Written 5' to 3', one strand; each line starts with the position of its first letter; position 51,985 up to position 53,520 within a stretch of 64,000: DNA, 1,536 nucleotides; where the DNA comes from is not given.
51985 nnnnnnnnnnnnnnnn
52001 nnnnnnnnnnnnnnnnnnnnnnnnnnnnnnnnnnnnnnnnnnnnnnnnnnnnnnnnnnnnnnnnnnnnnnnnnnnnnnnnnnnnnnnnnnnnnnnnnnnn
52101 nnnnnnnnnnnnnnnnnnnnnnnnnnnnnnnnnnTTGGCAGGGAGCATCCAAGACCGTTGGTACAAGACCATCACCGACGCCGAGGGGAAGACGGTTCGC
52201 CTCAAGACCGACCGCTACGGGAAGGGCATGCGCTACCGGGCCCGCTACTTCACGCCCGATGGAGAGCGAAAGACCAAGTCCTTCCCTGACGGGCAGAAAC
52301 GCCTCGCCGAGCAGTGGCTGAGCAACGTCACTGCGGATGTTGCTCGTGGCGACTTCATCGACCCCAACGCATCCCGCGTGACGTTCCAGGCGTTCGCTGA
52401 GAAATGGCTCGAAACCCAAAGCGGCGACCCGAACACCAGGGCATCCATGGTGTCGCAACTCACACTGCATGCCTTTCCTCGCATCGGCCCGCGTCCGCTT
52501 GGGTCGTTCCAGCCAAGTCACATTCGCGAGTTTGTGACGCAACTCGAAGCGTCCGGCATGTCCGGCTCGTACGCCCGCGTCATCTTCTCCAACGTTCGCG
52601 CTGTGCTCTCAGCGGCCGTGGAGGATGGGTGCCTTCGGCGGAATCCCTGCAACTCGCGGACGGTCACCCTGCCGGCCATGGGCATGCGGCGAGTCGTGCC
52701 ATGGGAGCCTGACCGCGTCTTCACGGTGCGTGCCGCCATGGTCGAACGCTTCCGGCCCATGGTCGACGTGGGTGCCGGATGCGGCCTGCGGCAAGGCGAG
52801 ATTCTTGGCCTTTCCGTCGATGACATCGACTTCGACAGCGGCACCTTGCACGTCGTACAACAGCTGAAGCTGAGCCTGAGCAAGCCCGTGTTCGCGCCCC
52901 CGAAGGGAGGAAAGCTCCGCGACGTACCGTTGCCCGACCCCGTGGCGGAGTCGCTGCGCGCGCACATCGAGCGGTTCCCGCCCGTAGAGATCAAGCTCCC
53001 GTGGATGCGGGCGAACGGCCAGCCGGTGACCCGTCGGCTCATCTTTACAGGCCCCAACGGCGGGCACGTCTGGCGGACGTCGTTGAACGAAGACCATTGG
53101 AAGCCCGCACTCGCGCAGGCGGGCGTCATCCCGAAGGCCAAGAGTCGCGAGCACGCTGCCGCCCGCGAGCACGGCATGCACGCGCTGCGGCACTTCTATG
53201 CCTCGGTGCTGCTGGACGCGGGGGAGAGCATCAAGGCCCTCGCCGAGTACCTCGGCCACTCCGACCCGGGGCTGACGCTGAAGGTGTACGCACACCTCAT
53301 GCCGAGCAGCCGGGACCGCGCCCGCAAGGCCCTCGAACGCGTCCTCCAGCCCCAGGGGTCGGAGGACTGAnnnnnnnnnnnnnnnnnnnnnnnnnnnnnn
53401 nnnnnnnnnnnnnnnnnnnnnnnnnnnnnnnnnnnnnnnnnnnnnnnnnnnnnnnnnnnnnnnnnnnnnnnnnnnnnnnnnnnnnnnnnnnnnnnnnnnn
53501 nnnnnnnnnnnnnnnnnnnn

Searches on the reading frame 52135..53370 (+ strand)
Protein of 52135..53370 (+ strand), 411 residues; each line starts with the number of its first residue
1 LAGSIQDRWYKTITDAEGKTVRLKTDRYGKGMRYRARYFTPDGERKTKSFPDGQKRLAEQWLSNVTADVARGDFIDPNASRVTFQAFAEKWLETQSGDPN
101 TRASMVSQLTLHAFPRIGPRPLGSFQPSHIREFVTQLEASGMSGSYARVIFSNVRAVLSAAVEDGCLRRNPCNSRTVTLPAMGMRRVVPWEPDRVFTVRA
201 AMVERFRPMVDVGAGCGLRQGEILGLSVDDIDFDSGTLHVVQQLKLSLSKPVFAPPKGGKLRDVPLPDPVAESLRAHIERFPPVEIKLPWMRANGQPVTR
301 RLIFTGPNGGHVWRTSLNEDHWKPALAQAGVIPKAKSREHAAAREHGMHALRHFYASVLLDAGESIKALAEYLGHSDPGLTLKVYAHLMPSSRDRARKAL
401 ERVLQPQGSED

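Call 9: search_protein_families(library=pfam, proteins=[window:52135-53370:+], max_evalue=0.01)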
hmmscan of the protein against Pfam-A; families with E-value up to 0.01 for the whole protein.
window:52135-53370:+ (411 aa): 4 families
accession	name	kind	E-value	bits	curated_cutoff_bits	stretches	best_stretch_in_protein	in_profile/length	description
PF00589.27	Phage_integrase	-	1.2e-15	58.2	27.1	1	207-389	25-169/172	Phage integrase family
PF22022.2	Phage_int_M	-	1e-08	35.7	27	1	84-173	1-91/96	Phage integrase central domain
PF14659.12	Phage_int_SAM_3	-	0.00015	22.3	22.6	1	83-137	1-57/58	Phage integrase, N-terminal SAM-like domain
PF13102.12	Phage_int_SAM_5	-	0.0045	17.8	22.3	0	121-172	42-93/98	Phage integrase SAM-like domain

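Call 47: search_protein_families(library=ncbifam, proteins=[window:52135-53370:+], max_evalue=1)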
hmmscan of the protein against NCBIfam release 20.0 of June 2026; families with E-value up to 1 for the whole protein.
window:52135-53370:+ (411 aa): 8 families
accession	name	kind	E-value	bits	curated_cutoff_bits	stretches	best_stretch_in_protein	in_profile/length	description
TIGR02249.1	integrase_gron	subfamily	8.8e-14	51.6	265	2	338-393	251-305/315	integron integrase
TIGR02224.1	recomb_XerC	equivalog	3.4e-13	49.6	335.15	1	121-388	40-277/295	tyrosine recombinase XerC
NF040815.2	recomb_XerA_Arch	equivalog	1.1e-11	44.8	220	2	348-390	215-256/263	site-specific tyrosine recombinase/integron integrase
NF011946.0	PRK15417.1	equivalog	1.7e-10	40.6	435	1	182-402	109-329/337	integron integrase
NF001399.0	PRK00283.1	subfamily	5.2e-09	35.8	279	1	127-389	53-284/300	tyrosine recombinase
TIGR02225.1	recomb_XerD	equivalog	6e-09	35.6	329.6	1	122-389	38-275/290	site-specific tyrosine recombinase XerD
NF003462.0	PRK05084.1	equivalog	3.8e-06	25.9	267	1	346-402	303-355/360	tyrosine recombinase XerS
NF002331.0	PRK01287.1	subfamily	0.0049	15.9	371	0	206-242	164-200/365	site-specific tyrosine recombinase XerC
